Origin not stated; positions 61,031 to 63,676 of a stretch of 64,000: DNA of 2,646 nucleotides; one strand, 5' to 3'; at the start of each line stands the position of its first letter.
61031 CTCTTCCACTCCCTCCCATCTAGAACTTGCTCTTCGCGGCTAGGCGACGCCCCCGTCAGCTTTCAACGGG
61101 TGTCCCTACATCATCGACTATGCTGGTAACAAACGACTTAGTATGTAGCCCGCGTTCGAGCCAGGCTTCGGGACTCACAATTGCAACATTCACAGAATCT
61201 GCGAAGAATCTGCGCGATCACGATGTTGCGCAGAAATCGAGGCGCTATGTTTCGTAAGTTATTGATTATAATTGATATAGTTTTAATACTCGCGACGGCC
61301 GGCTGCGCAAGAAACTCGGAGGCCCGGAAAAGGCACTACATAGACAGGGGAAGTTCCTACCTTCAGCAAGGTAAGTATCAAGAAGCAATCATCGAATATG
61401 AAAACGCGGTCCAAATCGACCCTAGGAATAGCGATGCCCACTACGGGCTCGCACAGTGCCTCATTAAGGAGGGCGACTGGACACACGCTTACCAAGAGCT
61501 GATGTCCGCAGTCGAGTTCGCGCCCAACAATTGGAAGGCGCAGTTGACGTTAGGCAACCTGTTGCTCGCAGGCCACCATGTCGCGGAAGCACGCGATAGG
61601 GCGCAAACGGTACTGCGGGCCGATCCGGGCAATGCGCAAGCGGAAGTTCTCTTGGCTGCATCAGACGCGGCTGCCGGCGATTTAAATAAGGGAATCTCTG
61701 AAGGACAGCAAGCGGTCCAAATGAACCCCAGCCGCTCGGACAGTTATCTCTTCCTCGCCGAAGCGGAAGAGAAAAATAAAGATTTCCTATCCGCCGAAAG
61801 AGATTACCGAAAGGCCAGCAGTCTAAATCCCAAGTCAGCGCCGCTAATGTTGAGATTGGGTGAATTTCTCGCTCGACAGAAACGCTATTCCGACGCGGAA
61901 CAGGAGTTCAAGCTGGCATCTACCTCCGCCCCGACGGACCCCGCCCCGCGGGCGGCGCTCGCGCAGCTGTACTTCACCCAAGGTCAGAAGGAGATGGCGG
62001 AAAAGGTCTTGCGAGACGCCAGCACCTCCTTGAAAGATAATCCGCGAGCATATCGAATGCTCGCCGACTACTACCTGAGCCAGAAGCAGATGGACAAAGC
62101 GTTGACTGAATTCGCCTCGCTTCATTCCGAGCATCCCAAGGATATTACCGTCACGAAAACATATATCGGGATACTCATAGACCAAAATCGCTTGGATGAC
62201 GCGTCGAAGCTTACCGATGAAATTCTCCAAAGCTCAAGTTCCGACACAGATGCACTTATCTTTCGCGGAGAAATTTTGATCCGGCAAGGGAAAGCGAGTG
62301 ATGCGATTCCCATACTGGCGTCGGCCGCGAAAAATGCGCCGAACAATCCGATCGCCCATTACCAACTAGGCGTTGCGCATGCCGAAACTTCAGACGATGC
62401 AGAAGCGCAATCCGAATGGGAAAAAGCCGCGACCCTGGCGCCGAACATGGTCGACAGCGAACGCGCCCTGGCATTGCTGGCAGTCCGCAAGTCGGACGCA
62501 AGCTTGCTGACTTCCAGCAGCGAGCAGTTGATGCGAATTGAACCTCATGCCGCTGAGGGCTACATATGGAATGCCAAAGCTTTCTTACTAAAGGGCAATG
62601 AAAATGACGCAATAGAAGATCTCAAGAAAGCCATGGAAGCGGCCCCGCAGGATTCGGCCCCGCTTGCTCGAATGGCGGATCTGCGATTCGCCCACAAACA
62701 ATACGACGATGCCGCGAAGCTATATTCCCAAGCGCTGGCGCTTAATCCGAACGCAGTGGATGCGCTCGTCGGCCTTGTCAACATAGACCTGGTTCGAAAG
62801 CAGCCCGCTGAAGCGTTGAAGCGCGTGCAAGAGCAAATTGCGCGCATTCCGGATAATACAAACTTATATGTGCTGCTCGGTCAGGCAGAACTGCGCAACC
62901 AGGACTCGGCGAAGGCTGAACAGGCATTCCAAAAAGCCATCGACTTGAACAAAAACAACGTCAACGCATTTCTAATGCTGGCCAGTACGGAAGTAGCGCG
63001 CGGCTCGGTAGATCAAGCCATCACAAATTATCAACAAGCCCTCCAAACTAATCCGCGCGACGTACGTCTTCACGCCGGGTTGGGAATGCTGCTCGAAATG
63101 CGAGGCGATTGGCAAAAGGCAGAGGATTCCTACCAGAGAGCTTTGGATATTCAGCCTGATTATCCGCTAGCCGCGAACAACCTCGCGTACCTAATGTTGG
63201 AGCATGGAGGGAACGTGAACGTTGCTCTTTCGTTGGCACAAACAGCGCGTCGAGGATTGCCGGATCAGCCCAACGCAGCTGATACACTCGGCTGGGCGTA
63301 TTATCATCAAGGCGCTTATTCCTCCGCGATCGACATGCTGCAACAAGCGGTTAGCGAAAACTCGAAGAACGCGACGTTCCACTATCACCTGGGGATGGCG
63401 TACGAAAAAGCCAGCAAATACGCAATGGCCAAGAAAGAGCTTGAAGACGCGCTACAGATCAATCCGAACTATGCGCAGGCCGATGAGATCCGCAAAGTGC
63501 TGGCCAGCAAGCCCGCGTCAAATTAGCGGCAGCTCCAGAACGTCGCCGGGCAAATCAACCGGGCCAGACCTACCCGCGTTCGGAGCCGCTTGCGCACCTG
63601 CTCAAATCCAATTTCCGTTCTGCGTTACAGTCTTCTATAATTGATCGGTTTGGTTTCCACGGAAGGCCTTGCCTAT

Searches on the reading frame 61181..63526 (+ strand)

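Call 37: search_protein_families(library=pfam, proteins=[window:61181-63526:+], max_evalue=0.001)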
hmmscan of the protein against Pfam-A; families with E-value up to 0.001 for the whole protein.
window:61181-63526:+ (781 aa): 32 families (the best 25 are shown)
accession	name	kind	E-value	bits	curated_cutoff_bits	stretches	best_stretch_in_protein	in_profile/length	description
PF14559.12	TPR_19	-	1e-72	240.9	25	11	61-116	2-57/68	Tetratricopeptide repeat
PF07719.23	TPR_2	-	1.8e-70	227.8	27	5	53-83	4-34/34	Tetratricopeptide repeat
PF13432.12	TPR_16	-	5.2e-64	212.6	32.7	8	598-662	1-65/65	Tetratricopeptide repeat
PF13428.12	TPR_14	-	1.8e-55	180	23.5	4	629-671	2-44/44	Tetratricopeptide repeat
PF00515.34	TPR_1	-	1.1e-53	177.4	27.8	3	629-661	2-34/34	Tetratricopeptide repeat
PF13414.12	TPR_11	-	4.5e-49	164.3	26.8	5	57-92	1-36/42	TPR repeat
PF13431.12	TPR_17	-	1.7e-46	153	24.4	2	73-100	2-29/34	Tetratricopeptide repeat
PF13181.12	TPR_8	-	1.3e-41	137.7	25.7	2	53-83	4-34/34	Tetratricopeptide repeat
PF12895.13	ANAPC3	-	3.9e-33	114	27.2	2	62-139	1-77/82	Anaphase-promoting complex, cyclosome, subunit 3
PF13424.12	TPR_12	-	7.6e-33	113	30.1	2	598-658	7-75/77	Tetratricopeptide repeat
PF23914.1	TPR_CcmH_CycH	-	3.4e-27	95.6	42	3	552-657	42-150/158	Cytochrome c-type biogenesis protein H TPR domain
PF13174.12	TPR_6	-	7.9e-22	76.8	26.3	0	703-726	6-29/33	Tetratricopeptide repeat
PF13371.12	TPR_9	-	1.4e-20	73.5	35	0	608-664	9-65/73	Tetratricopeptide repeat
PF25064.1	ARM_TT21_5th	-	3.4e-18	66.5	27.8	0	498-585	7-97/117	TT21 fifth ARM repeats domain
PF24575.1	TPR_Slam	-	6.3e-17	62.4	35.2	0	61-103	58-100/104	Surface lipoprotein assembly modifier, N-terminal TPR repeats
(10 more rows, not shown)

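Call 39: search_protein_families(library=ncbifam, proteins=[window:61181-63526:+], max_evalue=0.00001)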
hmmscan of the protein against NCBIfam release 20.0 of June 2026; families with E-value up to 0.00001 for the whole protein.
window:61181-63526:+ (781 aa): 33 families (the best 25 are shown)
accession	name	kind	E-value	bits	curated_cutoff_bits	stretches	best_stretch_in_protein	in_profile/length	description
TIGR02917.1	PEP_TPR_lipo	equivalog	5.3e-106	355.5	312.2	4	318-625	325-632/899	XrtA/PEP-CTERM system TPR-repeat protein PrsT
NF040959.1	MamA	equivalog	2.7e-65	219.6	200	5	47-215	34-202/204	magnetosome protein MamA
TIGR02521.1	type_IV_pilW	equivalog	1.2e-58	198.5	154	5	150-248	29-127/234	type IV pilus biogenesis/stability protein PilW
TIGR02552.1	LcrH_SycD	equivalog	2.3e-37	127.8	104.8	3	580-673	4-97/136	SycD/LcrH family type III secretion system chaperone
NF033762.1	social_mot_Tgl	equivalog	4.8e-37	127.6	225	2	603-767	40-206/252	social motility TPR repeat lipoprotein Tgl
NF033920.0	C39_PA2778_fam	equivalog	1e-36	126.6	150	2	540-625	170-255/255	PA2778 family cysteine peptidase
TIGR00540.1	TPR_hemY_coli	hypoth_equivalog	1.3e-32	113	142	3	601-676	299-373/385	heme biosynthesis-associated TPR protein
NF052415.1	T3SS_chap_SctY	equivalog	3.5e-30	104.6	70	2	494-588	8-105/106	type III secretion apparatus assembly chaperone SctY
NF008520.0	PRK11447.1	equivalog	1.4e-28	99.3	858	2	674-775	246-347/1157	cellulose synthase complex outer membrane protein BcsC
NF033758.1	gliding_GltE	equivalog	1.7e-28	99.7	225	4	472-680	134-342/411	adventurous gliding motility TPR repeat lipoprotein GltE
NF047371.1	FlcA_CTERM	equivalog_domain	2.6e-28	98.9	300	0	552-657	430-536/646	periplasmic flagellar collar protein FlcA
TIGR00990.1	3a0801s09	subfamily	1.1e-24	87.1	757.25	1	534-657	373-496/615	mitochondrial import receptor subunit TOM70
TIGR03939.1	PGA_TPR_OMP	equivalog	2.3e-22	79.1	366.65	1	504-597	98-191/800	poly-beta-1,6 N-acetyl-D-glucosamine export porin PgaA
TIGR02795.1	tol_pal_ybgF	equivalog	1e-21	77.7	90.1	0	51-155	3-113/119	tol-pal system protein YbgF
NF008757.0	PRK11788.1-5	equivalog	2.6e-20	73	363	0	560-626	180-246/388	lipopolysaccharide assembly protein LapB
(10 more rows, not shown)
